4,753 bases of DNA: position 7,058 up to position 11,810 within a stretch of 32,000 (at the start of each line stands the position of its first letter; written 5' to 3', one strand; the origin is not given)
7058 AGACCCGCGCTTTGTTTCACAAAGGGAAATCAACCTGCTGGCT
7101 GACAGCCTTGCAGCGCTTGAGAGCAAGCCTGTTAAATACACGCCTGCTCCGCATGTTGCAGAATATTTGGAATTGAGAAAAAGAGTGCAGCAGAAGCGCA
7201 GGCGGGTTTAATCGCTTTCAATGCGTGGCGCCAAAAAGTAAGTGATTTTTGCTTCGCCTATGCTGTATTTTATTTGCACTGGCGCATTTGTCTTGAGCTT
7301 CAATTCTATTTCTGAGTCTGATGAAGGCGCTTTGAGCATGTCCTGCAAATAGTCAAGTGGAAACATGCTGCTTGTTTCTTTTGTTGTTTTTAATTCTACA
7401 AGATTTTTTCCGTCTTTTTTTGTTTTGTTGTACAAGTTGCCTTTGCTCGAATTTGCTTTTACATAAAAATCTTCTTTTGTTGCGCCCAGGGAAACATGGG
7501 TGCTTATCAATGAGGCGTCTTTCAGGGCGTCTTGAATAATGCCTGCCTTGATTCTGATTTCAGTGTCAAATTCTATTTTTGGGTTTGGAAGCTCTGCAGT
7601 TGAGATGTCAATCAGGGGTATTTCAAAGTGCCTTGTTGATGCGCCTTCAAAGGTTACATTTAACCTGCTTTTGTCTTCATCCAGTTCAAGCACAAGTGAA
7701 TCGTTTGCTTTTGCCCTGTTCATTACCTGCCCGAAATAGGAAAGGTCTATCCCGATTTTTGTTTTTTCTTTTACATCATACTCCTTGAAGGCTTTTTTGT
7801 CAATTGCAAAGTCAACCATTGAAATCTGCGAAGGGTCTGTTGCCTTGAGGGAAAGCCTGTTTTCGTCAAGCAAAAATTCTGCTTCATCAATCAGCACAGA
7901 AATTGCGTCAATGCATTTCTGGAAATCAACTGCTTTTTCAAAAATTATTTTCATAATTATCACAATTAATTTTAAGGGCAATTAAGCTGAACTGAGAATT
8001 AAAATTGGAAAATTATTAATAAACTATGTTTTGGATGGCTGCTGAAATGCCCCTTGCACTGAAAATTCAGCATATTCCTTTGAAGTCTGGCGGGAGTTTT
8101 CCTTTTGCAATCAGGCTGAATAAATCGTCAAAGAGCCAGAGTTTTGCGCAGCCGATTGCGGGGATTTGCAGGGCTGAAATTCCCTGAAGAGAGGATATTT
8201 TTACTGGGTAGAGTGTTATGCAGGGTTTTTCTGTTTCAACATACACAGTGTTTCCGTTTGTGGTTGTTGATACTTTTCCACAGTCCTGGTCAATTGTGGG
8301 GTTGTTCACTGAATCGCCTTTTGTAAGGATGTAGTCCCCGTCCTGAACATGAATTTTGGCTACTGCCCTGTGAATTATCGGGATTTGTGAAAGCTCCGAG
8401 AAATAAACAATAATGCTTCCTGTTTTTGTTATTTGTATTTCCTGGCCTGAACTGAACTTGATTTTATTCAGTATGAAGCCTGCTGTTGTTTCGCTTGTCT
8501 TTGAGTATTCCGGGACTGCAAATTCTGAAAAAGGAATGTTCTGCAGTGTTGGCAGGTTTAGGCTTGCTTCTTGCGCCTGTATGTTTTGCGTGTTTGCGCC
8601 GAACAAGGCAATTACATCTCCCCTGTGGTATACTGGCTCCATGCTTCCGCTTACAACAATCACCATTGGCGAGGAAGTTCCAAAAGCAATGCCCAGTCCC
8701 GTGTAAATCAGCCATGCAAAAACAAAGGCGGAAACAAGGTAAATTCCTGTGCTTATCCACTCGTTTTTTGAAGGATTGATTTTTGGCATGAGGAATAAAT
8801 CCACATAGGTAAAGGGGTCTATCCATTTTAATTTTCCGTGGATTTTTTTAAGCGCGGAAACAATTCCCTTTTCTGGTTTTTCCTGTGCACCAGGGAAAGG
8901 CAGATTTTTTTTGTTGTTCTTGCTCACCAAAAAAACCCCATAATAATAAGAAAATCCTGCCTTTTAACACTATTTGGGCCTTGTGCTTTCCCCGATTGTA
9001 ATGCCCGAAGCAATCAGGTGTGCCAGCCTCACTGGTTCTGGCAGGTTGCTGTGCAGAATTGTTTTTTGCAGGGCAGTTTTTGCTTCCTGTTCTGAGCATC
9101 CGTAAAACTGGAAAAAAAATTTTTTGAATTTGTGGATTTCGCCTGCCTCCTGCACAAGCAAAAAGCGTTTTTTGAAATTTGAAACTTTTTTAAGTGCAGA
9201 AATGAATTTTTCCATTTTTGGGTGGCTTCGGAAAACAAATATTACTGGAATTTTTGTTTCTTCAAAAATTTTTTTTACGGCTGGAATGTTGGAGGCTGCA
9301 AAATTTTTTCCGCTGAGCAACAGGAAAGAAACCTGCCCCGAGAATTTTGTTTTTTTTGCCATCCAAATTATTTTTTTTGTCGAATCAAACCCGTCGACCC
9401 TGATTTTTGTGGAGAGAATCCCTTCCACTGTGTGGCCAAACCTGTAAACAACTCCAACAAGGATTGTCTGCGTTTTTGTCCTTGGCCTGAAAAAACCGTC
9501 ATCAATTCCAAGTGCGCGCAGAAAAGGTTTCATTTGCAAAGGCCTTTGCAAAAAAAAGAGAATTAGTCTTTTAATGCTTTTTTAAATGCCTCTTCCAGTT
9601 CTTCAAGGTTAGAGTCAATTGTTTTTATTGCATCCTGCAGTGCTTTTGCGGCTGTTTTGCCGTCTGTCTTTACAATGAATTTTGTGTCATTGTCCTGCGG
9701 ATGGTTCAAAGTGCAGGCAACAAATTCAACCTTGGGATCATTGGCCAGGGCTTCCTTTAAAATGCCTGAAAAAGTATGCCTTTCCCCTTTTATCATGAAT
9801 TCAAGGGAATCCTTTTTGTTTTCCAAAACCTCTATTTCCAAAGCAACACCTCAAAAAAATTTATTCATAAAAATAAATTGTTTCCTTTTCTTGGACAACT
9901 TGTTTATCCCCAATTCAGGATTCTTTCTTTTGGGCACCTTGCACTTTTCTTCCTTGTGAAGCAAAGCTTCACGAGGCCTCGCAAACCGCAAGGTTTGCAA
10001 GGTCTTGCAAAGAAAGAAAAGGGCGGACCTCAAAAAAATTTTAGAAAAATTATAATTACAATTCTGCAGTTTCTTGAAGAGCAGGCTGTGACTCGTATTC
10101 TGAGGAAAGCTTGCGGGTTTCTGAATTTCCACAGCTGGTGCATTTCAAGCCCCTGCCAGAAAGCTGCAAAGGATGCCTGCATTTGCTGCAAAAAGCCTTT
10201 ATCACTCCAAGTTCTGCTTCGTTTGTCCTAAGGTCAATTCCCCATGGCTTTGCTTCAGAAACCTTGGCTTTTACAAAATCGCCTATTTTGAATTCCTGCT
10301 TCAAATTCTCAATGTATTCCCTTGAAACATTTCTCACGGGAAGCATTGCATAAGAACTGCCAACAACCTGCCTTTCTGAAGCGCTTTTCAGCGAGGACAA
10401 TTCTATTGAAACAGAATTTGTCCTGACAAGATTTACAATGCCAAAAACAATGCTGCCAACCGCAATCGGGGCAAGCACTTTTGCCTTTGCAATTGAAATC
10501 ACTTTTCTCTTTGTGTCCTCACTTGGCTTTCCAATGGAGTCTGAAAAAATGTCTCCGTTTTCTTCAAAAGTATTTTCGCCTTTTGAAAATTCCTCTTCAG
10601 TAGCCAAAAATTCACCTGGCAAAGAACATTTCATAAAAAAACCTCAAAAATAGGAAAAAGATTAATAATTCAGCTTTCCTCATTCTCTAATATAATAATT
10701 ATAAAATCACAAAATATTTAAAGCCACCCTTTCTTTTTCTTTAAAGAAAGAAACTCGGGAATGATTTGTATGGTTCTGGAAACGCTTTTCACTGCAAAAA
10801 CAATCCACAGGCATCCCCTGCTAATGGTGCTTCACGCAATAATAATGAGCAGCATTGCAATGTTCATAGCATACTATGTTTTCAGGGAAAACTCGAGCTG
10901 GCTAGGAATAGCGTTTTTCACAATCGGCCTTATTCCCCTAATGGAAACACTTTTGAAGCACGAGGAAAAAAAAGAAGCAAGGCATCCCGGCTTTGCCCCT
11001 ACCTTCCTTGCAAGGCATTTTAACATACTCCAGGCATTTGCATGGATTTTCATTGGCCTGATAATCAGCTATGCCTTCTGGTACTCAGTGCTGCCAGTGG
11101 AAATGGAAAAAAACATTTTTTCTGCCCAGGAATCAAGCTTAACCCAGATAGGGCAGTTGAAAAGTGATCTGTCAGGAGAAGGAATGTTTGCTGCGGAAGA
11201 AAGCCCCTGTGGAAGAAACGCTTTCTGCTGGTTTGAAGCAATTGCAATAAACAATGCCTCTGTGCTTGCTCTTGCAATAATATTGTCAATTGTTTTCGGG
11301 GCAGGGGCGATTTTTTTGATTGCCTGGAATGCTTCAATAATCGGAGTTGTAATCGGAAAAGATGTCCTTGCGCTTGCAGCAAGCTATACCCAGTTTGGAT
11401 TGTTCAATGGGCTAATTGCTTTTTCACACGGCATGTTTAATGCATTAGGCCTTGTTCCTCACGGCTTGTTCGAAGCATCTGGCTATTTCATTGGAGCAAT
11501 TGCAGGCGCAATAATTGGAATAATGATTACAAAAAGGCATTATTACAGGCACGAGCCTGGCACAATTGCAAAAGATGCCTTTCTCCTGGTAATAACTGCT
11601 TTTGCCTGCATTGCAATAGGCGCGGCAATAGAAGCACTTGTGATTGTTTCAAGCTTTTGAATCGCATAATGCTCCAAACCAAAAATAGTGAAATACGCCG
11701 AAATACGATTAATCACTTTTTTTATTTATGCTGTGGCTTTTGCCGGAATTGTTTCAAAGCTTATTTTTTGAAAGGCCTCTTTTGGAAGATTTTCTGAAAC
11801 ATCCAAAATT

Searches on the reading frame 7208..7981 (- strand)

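Call 69: search_protein_families(library=pfam, proteins=[window:7208-7981:-], max_evalue=0.01)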
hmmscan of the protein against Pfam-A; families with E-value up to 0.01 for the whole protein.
window:7208-7981:- (257 aa): 3 families
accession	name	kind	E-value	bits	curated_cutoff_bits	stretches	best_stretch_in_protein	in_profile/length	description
PF00705.23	PCNA_N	-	3.1e-14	53.2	20.3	1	13-117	5-109/127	Proliferating cell nuclear antigen, N-terminal domain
PF02747.20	PCNA_C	-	1.7e-09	38.4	23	1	134-252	3-126/128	Proliferating cell nuclear antigen, C-terminal domain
PF04139.18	Rad9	-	0.0071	16.3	25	0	20-178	1-170/253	Rad9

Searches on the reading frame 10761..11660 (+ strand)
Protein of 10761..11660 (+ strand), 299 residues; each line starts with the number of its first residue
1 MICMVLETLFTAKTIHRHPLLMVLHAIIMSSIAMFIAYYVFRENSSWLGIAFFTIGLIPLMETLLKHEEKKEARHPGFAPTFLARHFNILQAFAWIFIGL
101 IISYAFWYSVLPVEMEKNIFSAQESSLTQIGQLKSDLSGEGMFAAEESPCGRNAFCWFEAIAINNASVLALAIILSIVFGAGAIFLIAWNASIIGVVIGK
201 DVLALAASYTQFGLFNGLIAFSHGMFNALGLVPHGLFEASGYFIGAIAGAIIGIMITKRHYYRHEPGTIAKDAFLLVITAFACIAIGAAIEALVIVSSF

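Call 68: search_protein_families(library=pfam, proteins=[window:10761-11660:+], max_evalue=0.00001)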
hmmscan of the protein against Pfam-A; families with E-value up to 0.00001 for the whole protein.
window:10761-11660:+ (299 aa): 1 family
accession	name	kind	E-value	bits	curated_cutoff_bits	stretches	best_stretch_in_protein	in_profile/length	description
PF01944.22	SpoIIM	-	1e-10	42.3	26.9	1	94-294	3-161/163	Stage II sporulation protein M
